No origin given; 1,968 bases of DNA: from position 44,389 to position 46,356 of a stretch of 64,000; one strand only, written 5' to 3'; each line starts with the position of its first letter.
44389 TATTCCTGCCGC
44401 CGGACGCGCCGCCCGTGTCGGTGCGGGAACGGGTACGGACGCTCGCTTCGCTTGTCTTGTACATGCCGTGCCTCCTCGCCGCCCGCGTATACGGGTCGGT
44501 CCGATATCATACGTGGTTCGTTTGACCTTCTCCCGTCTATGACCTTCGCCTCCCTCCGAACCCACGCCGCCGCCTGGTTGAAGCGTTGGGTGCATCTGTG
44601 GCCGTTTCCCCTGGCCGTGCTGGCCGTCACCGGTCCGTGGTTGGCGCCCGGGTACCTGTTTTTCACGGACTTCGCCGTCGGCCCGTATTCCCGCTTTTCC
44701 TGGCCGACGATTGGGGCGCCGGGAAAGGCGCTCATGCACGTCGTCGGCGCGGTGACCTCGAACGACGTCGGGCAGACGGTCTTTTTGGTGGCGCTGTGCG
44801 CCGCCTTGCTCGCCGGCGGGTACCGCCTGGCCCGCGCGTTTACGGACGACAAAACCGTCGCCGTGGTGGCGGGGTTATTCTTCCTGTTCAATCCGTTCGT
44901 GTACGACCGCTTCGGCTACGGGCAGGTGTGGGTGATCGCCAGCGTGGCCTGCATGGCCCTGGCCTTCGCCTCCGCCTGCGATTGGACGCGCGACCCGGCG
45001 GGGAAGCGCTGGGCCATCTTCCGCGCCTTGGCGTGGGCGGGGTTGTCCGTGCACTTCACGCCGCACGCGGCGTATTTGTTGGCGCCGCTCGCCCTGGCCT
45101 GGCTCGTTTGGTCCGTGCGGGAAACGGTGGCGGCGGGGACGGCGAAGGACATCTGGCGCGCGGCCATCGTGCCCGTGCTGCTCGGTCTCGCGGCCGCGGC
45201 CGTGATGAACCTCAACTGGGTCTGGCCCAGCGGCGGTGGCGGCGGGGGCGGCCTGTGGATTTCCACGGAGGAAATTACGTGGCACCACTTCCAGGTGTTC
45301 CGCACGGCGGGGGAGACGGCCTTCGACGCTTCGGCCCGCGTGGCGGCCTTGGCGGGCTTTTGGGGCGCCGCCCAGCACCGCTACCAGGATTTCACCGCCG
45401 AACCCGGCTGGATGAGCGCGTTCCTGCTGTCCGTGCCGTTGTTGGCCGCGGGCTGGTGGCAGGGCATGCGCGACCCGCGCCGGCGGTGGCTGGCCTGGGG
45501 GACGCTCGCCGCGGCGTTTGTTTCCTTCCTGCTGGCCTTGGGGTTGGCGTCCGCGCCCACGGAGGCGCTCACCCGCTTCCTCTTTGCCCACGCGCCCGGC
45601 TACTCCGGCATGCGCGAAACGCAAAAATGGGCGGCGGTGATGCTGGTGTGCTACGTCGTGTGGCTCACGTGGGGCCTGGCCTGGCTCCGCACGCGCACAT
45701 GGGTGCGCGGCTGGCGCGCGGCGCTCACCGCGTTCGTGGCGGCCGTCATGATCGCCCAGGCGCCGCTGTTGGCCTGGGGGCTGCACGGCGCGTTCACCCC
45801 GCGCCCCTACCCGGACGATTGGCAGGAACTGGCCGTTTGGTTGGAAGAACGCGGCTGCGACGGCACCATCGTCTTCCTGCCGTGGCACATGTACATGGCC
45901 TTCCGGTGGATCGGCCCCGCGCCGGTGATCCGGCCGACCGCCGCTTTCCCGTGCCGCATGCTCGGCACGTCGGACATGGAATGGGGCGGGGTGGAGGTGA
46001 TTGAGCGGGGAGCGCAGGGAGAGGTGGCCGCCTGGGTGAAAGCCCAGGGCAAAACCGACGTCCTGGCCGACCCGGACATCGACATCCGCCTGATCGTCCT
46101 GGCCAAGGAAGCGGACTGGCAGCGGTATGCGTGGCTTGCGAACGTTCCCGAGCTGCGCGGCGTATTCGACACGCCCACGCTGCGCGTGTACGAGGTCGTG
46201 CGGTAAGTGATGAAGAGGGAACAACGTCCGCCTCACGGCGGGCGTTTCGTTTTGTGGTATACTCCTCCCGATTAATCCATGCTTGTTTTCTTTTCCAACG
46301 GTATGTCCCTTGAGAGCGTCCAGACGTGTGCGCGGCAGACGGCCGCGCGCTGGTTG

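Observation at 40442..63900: A 23-kb glycan-biosynthesis island with GT2, GT4 and GT-C enzymes, nucleotide-sugar enzymes and a PgsA-like enzyme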

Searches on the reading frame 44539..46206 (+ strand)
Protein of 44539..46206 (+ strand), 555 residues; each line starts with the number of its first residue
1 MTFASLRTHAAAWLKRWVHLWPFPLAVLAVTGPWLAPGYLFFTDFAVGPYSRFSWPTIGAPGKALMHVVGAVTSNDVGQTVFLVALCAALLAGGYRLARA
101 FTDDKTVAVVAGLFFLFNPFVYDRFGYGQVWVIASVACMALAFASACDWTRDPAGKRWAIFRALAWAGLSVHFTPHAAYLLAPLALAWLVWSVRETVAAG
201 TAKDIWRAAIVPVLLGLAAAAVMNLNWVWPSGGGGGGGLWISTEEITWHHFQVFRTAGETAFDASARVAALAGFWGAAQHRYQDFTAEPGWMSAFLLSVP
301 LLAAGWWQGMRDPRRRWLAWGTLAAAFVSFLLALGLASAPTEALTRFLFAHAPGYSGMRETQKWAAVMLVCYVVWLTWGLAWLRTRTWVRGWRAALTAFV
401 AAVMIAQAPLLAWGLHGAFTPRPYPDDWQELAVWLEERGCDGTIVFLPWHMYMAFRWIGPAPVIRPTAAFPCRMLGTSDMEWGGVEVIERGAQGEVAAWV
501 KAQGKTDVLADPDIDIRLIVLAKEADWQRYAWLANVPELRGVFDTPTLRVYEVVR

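Call 6: search_protein_families(library=pfam, proteins=[window:44539-46206:+], max_evalue=0.01)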
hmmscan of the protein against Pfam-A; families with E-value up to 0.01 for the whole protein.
window:44539-46206:+ (555 aa): 0 families

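Call 9: search_protein_families(library=pfam, proteins=[window:44539-46206:+], max_evalue=10)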
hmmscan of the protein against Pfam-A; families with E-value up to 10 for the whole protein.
window:44539-46206:+ (555 aa): 0 families

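Call 10: search_protein_families(library=ncbifam, proteins=[window:44539-46206:+], max_evalue=0.01)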
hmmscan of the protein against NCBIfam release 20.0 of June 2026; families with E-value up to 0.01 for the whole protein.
window:44539-46206:+ (555 aa): 1 family
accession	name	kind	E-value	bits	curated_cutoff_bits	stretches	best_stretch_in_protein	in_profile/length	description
NF053599.1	transp_MmpA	equivalog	3.2e-33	115.2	210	1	26-553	8-497/543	MmpA family trehalose lipid delivery protein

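Call 28: find_homologous_proteins(query=window:44539-46206:+, max_evalue=0.001)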
Query window:44539-46206:+ (555 aa): 34 proteins with E <= 0.001 among 8000 candidates.
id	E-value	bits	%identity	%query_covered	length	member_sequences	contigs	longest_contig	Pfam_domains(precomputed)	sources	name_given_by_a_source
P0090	0.0e+0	1267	100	100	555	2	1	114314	-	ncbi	-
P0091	9.7e-123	429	39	97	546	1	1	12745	-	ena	-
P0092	2.3e-102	362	37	95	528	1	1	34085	-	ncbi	-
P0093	2.5e-96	342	34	98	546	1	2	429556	-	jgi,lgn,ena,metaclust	metaclust:\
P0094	7.7e-86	307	31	97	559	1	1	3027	PF20176.4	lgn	-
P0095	8.6e-84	300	31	96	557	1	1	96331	-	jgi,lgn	jgi:hypothetical protein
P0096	2.3e-82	296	29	98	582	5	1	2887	-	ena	-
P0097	4.6e-81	291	31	96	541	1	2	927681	-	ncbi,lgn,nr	ncbi:MAG: hypothetical protein PHD51_03040 [Patescibacteria group bacterium]|nr:hypothetical protein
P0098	3.1e-80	289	31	98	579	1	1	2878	-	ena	-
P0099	1.6e-79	286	30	98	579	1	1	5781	-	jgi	-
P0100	6.1e-79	284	30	98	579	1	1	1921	-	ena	-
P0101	5.4e-64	235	31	95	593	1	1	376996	-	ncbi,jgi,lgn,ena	ncbi:MAG: hypothetical protein WC545_00190 [Patescibacteria group bacterium]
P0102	5.8e-30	123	30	94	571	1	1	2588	-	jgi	jgi:hypothetical protein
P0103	8.9e-25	105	28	94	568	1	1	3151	-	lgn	-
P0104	2.2e-23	101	30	43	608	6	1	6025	-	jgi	jgi:hypothetical protein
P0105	1.9e-20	91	29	88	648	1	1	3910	PF11847.14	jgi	jgi:hypothetical protein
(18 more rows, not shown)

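Call 42: predict_structure(alignment_id=A3)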
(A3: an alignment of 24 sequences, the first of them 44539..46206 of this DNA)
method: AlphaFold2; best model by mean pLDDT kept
length: 555 residues; sequences in the alignment: 24
mean_pLDDT: 89.8   pTM: 0.90
mean pLDDT of the five models: 89.8, 89.3, 88.8, 88.4, 87.5
residues with pLDDT >= 90: 373; 70-90: 150; 50-70: 22; < 50: 10
segments of 3 or more residues with pLDDT < 50: 231-240
pLDDT, mean of each block of 10 residues (from residue 1): 86 88 95 94 85 82 91 94 97 98 96 97 92 97 96 89 97 93 96 90 87 94 80 42 72 91 95 86 83 94 98 96 98 95 95 88 97 98 92 93 94 88 93 93 90 77 77 79 67 90 92 93 87 95 95 92
secondary structure, 60 per line:
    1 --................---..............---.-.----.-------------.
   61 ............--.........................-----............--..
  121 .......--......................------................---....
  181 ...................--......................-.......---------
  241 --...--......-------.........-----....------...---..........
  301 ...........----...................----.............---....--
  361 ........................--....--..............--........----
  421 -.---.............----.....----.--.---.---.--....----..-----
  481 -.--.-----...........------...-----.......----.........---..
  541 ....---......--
elements in order: H3-18 H22-35 H60-72 H75-99 H105-116 H119-127 H130-151 H158-173 H177-199 H202-223 H225-231 H248-253 H261-269 H275-278 H291-311 H316-334 H339-351 H355-358 H361-384 H387-390 H393-406 H409-416 H426-438 E443-447 H466-469 H491-501 E516-522 H527-535 E539-544 E548-553

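Call 46: fold_search(model_id=the predicted structure, library=pdb)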
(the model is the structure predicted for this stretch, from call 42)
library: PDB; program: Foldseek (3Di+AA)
matches with E <= 10: 182; with E <= 0.001: 10
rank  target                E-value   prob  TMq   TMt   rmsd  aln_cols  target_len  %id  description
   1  6w98_A                2.8e-07  1.00  0.60  0.28   6.0       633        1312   14  Single-Particle Cryo-EM Structure of Arabinofuranosyltransferase AftD from Mycobacteria (released 2020-05-13)
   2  6wby                  3.6e-07  1.00  0.59  0.29   6.2       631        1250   15  Single-Particle Cryo-EM Structure of Arabinofuranosyltransferase AftD from Mycobacteria, Mutant R1389S Class 2 (released 2020-05-13)
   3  6wbx                  2.7e-06  1.00  0.55  0.27   8.9       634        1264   14  Single-Particle Cryo-EM Structure of Arabinofuranosyltransferase AftD from Mycobacteria, Mutant R1389S Class 1 (released 2020-05-13)
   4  6s7o_A                2.4e-04  1.00  0.46  0.40  11.7       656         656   10  Cryo-EM structure of human oligosaccharyltransferase complex OST-A (released 2019-12-18)
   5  6ftg_5                3.1e-04  1.00  0.45  0.40  15.6       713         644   12  Subtomogram average of OST-containing ribosome-translocon complexes from canine rough microsomal membranes (released 2018-03-21)
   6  5ezm                  3.4e-04  1.00  0.39  0.40  17.5       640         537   14  Crystal Structure of ArnT from Cupriavidus metallidurans in the apo state (released 2016-02-17)
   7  7zlh_A                3.6e-04  1.00  0.39  0.34  11.2       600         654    8  Cryo-EM structure of C-mannosyltransferase CeDPY19, in apo state, bound to CMT2-Fab and anti-Fab nanobody (released 2023-01-11)
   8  7zli_A                3.7e-04  1.00  0.43  0.37  10.2       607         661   10  Cryo-EM structure of C-mannosyltransferase CeDPY19, in complex with Dol25-P-Man and bound to CMT2-Fab and anti-Fab nan (released 2023-01-11)
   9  5f15                  4.0e-04  1.00  0.50  0.51   9.5       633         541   14  Crystal Structure of ArnT from Cupriavidus metallidurans bound to Undecaprenyl phosphate (released 2016-02-17)
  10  6gxc_A                8.4e-04  1.00  0.46  0.37   9.6       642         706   12  Bacterial oligosaccharyltransferase PglB in complex with an inhibitory peptide and a reactive lipid-linked oligosaccha (released 2018-11-14)
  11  8age_A                1.5e-03  1.00  0.49  0.44  11.4       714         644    9  Structure of yeast oligosaccharylransferase complex with acceptor peptide bound (released 2022-12-07)
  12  7oci_F                1.5e-03  1.00  0.44  0.40  11.2       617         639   11  Cryo-EM structure of yeast Ost6p containing oligosaccharyltransferase complex (released 2022-02-16)
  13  7zlg_A                2.0e-03  1.00  0.42  0.36  11.0       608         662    8  Cryo-EM structure of C-mannosyltransferase CeDPY19, in complex with acceptor peptide and bound to CMT2-Fab and anti-Fa (released 2023-01-11)
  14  5ogl_A                2.9e-03  1.00  0.45  0.37   9.8       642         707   11  Structure of bacterial oligosaccharyltransferase PglB in complex with an acceptor peptide and an lipid-linked oligosac (released 2017-10-25)
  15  8if8_C                3.6e-03  1.00  0.52  0.49   8.7       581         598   12  Arabinosyltransferase AftA (released 2023-05-31)
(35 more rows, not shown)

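Call 60: find_encoding_contigs(protein=P0093, flank=8000, max_places=1)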
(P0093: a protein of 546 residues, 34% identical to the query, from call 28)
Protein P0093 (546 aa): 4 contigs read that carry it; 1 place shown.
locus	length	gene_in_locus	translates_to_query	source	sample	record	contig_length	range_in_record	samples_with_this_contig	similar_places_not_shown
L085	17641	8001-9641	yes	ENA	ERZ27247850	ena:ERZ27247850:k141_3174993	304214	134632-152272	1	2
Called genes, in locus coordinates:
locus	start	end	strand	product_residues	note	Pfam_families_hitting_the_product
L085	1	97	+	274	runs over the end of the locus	PF13641:Glyco_tranf_2_3, PF00535:Glycos_transf_2, PF10111:Glyco_tranf_2_2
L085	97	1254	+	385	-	PF13439:Glyco_transf_4, PF00534:Glycos_transf_1, PF13692:Glyco_trans_1_4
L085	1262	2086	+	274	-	PF01209:Ubie_methyltran, PF02353:CMAS, PF03848:TehB (weak), PF13489:Methyltransf_23, PF08241:Methyltransf_11, PF08242:Methyltransf_12, PF13649:Methyltransf_25, PF13847:Methyltransf_31, +7 more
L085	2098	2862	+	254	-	PF13489:Methyltransf_23, PF07021:MetW (weak), PF13649:Methyltransf_25 (weak), PF13847:Methyltransf_31, PF08241:Methyltransf_11, PF08242:Methyltransf_12 (weak)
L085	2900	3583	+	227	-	PF13489:Methyltransf_23, PF08241:Methyltransf_11 (weak)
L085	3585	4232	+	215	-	PF13489:Methyltransf_23, PF01209:Ubie_methyltran, PF07021:MetW (weak), PF13847:Methyltransf_31, PF08241:Methyltransf_11, PF08242:Methyltransf_12, PF13649:Methyltransf_25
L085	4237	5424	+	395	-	PF13439:Glyco_transf_4 (weak), PF00534:Glycos_transf_1, PF13692:Glyco_trans_1_4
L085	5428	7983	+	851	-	PF01476:LysM (weak)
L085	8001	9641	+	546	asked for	-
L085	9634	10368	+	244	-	-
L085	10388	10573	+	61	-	-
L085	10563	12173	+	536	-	-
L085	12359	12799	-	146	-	-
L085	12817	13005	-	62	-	-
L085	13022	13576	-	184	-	-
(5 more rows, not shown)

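Call 61: find_encoding_contigs(protein=P0097, flank=8000, max_places=1)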
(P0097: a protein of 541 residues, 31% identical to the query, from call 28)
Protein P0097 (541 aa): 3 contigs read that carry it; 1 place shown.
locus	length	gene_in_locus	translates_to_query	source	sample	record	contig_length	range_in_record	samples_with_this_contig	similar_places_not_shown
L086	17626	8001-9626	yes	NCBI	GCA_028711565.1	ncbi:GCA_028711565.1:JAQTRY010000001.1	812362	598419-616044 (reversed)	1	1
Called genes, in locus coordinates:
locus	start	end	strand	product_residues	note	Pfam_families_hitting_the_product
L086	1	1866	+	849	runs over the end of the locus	PF11847:GT-C_AftD (weak)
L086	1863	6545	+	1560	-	PF05494:MlaC (faint), PF08757:CotH, PF05048:NosD, PF13229:Beta_helix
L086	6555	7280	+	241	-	PF09359:VTC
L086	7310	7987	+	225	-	PF16316:DUF4956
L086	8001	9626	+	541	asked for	-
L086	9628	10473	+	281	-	-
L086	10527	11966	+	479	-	-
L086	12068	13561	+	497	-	PF13567:DUF4131, PF03772:Competence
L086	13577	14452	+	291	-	PF00753:Lactamase_B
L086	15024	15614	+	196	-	PF00334:NDK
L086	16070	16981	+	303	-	PF03891:DUF333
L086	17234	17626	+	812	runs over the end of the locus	PF12895:ANAPC3 (faint), PF13431:TPR_17 (faint), PF00515:TPR_1 (faint), PF07719:TPR_2 (faint), PF23914:TPR_CcmH_CycH, PF13414:TPR_11 (weak), PF14559:TPR_19 (weak), PF13432:TPR_16, +5 more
